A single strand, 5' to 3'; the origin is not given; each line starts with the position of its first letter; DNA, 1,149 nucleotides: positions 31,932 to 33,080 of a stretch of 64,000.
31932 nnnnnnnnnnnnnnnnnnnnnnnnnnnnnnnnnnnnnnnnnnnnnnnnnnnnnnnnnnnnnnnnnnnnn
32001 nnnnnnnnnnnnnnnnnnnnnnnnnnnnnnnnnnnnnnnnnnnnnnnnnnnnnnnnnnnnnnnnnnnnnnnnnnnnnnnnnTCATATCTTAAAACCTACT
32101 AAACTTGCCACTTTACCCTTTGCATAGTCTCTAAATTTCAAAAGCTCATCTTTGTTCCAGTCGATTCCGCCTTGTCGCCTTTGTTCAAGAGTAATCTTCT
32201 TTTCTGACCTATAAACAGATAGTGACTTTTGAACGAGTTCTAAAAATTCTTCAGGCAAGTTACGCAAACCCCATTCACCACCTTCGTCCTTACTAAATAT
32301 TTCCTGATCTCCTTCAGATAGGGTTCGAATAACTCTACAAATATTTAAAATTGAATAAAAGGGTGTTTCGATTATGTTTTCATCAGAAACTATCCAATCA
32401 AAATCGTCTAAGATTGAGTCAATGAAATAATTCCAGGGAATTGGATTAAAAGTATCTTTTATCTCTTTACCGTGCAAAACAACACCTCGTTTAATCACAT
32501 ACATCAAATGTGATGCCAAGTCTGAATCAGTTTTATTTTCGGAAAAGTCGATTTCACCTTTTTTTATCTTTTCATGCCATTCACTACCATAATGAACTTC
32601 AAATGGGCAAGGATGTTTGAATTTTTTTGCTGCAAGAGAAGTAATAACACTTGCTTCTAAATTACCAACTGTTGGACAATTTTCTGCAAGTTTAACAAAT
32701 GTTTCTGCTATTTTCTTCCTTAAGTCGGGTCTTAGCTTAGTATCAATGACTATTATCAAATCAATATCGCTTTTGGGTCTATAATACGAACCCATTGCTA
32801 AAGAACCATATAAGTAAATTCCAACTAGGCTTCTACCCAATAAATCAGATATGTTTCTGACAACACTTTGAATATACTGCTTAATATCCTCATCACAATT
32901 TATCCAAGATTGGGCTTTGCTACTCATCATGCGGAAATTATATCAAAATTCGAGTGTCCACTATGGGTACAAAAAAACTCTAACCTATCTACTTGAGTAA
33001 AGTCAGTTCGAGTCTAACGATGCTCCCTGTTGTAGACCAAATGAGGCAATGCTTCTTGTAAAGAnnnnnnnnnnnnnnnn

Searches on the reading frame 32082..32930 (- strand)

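Call 6: search_protein_families(library=pfam, proteins=[window:32082-32930:-])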
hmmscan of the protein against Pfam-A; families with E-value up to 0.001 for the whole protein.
window:32082-32930:- (282 aa): 3 families
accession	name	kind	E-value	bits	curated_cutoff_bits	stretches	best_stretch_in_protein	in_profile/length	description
PF13427.11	AadA_C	-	1.8e-18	67.1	22.2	1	161-252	3-90/103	Aminoglycoside adenylyltransferase, C-terminal domain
PF18765.7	Polbeta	-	5.9e-06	26.8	26.9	1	35-78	13-55/93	Polymerase beta, Nucleotidyltransferase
PF01909.29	NTP_transf_2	-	0.00011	22.9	21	1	32-67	13-45/93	Nucleotidyltransferase domain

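Call 7: search_protein_families(library=ncbifam, proteins=[window:32082-32930:-])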
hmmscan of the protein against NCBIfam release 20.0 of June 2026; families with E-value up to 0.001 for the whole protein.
window:32082-32930:- (282 aa): 12 families
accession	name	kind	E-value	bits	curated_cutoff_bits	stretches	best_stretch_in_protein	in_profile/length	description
NF012212.1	ANT_9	subfamily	2.6e-28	99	340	1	16-249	2-231/249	aminoglycoside nucleotidyltransferase ANT(9)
NF010309.0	PRK13746.1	subfamily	3.1e-24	85.7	193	1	13-277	6-260/263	aminoglycoside adenylyltransferase family protein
NF033220.1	ANT_3pp_II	equivalog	4.3e-20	72.2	400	1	21-243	8-226/258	ANT(3'')-II family aminoglycoside nucleotidyltransferase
NF012157.0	ANT_3pp_I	equivalog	3.5e-19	69.1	375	1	15-276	2-253/256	AadA family aminoglycoside 3''-O-nucleotidyltransferase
NF012135.0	ANT_3pp_9_crypt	exception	1.5e-15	57.4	560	1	16-238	9-229/262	cryptic aminoglycoside nucleotidyltransferase ANT(3'')/ANT(9)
NF045972.1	ANT_3pp_I_Serra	equivalog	1.3e-13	51.4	500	1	14-236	6-226/261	ANT(3'')-I family aminoglycoside adenylyltransferase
NF053581.1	ANT_3pp_Ic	exception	7.4e-13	48.6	545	1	16-275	9-258/265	aminoglycoside nucleotidyltransferase ANT(3'')-Ic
NF033127.1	ANT_3pp_AadA3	exception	4.6e-12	46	595.5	1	17-279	5-257/258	ANT(3'')-Ia family aminoglycoside nucleotidyltransferase AadA3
NF033126.1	ANT_3pp_AadA1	exception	8.1e-11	41.9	587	1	20-279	8-257/258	ANT(3'')-Ia family aminoglycoside nucleotidyltransferase AadA1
NF045909.1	ANT_9_Ic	equivalog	3.6e-08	33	505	1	25-238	17-227/259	aminoglycoside nucleotidyltransferase ANT(9)-Ic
NF051468.1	ANT_AadA37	exception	6.5e-07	28.6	550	1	17-223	13-217/265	ANT(3'')-I family aminoglycoside nucleotidyltransferase AadA37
NF047752.1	MntA_antitoxin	equivalog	0.00058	19.7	60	0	36-77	8-48/106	type VII toxin-antitoxin system MntA family adenylyltransferase antitoxin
